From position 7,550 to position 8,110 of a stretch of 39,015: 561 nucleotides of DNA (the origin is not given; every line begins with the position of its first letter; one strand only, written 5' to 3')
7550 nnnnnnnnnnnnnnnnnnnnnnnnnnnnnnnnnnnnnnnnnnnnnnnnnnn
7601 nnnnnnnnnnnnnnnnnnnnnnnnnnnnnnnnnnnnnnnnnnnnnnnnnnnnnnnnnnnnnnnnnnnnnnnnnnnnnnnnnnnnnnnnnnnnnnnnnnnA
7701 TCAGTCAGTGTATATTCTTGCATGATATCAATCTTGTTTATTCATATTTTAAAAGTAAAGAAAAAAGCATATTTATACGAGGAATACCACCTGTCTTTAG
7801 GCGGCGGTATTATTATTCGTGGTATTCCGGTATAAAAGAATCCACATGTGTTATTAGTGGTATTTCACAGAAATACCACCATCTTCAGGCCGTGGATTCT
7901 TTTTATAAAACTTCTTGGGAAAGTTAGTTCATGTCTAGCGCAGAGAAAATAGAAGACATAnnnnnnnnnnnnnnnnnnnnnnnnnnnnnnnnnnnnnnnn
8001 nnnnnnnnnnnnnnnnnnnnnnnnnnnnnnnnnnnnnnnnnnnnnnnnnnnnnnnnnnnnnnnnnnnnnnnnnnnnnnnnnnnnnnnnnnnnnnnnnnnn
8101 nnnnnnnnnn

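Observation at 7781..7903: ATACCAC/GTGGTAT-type palindromic half-sites populate five intergenic regions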

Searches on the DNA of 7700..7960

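Call 82: search_rna_families(source=window, start=7700, end=7960, threshold=evalue, max_evalue=1)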
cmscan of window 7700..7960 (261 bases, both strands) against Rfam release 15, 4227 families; matches with E-value up to 1: 3.
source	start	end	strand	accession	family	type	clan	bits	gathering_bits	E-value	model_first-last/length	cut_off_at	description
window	7779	7874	-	RF02450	ncr1175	Gene; sRNA;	-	18.3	60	0.44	1-110/110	no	Bacillus sRNA ncr1175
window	7832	7903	+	RF04087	MIR5565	Gene; miRNA;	-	16.6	80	0.52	1-109/109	no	MIR5565 microRNA precursor family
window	7728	7770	-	RF02060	STnc410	Gene; sRNA;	-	15.5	50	0.32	1-158/158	no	Enterobacterial sRNA STnc410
